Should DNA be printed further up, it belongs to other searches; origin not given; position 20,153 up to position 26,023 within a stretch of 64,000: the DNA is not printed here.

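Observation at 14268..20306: Module M8 is 'hollowed out': intact KS and ACP but dead AT, ER and KR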

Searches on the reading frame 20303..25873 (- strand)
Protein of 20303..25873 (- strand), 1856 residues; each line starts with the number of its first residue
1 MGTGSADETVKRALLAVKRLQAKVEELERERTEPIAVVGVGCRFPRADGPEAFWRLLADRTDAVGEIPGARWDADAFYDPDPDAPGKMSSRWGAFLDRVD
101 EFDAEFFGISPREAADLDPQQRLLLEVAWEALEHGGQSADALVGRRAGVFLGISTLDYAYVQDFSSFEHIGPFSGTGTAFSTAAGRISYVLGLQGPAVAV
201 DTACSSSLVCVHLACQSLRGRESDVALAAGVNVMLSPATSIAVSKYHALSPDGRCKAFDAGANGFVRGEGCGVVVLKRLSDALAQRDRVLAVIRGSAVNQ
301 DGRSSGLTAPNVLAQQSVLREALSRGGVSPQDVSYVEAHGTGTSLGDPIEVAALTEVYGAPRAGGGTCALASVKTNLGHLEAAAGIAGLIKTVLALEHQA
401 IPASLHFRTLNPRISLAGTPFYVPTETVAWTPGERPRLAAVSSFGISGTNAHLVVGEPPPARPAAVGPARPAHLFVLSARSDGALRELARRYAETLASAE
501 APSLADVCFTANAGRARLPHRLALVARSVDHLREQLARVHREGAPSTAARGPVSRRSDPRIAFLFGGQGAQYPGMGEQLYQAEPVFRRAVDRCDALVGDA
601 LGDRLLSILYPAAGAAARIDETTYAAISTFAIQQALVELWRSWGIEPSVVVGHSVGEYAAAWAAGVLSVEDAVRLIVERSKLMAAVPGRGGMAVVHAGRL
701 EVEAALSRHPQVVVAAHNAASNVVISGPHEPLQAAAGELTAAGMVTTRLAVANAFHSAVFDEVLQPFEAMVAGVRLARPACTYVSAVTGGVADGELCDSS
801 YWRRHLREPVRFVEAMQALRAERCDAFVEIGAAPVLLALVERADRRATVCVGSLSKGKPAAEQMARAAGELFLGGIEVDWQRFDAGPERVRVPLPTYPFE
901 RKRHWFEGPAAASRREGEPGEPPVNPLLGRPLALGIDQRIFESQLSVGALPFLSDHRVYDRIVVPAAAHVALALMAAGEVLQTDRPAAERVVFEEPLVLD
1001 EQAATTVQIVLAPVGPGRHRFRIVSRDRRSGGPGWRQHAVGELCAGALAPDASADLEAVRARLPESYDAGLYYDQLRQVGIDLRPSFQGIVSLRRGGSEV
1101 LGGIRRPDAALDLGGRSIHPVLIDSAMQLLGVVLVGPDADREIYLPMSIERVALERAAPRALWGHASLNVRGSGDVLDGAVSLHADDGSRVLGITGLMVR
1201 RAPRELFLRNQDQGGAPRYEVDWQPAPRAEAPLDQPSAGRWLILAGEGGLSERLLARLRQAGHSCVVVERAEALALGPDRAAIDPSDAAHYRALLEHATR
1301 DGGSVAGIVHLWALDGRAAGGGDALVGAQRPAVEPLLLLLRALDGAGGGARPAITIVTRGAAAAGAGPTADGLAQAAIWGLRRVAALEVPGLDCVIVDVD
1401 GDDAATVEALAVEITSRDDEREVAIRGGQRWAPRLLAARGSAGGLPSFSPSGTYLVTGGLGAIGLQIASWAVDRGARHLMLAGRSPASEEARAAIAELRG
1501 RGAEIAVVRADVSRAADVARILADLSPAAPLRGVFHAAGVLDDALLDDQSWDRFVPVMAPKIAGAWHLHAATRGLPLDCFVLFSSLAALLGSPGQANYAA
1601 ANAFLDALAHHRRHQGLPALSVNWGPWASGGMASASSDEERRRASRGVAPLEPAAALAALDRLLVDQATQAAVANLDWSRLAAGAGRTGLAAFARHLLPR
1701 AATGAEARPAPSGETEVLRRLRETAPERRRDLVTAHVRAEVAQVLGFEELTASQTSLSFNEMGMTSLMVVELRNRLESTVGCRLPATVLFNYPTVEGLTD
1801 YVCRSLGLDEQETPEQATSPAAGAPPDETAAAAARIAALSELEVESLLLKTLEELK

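Call 12: search_protein_families(library=pfam, proteins=[window:20303-25873:-], max_evalue=0.00001)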
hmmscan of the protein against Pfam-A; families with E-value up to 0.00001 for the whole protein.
window:20303-25873:- (1856 aa): 11 families
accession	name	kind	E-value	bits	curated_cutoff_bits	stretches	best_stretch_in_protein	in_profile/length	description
PF00109.32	ketoacyl-synt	-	5.9e-96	321.3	20.8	1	33-282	2-252/252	Beta-ketoacyl synthase, N-terminal domain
PF08659.16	KR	-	9.8e-69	231.3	22.6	1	1452-1628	1-179/180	KR domain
PF00698.26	Acyl_transf_1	-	4.8e-65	220.6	32.7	1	563-877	2-318/319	Acyl transferase domain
PF02801.28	Ketoacyl-synt_C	-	7.2e-43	145.8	20.8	1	290-407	1-118/119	Beta-ketoacyl synthase, C-terminal domain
PF14765.12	PS-DH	-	2.1e-25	89.6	23.7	1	1052-1205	2-162/166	Polyketide synthase dehydratase N-terminal domain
PF21089.3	PKS_DH_N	-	1.1e-22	80.3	27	1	926-1026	2-103/103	Polyketide synthase dehydratase domain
PF22621.2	CurL-like_PKS_C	-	2e-20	73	27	1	473-536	1-64/64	CurL-like, PKS C-terminal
PF16197.11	KAsynt_C_assoc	-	1.4e-14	54.9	33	1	411-521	2-107/111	Ketoacyl-synthetase C-terminal extension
PF22336.2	RhiE-like_linker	-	9.2e-13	48.4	27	1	476-540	1-64/67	RhiE-like, KS-MAT linker domain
PF00550.31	PP-binding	-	1e-12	48.6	20.8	1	1737-1802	3-67/67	Phosphopantetheine attachment site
PF00106.31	adh_short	-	1.7e-09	37.9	26.6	1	1455-1615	4-166/195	short chain dehydrogenase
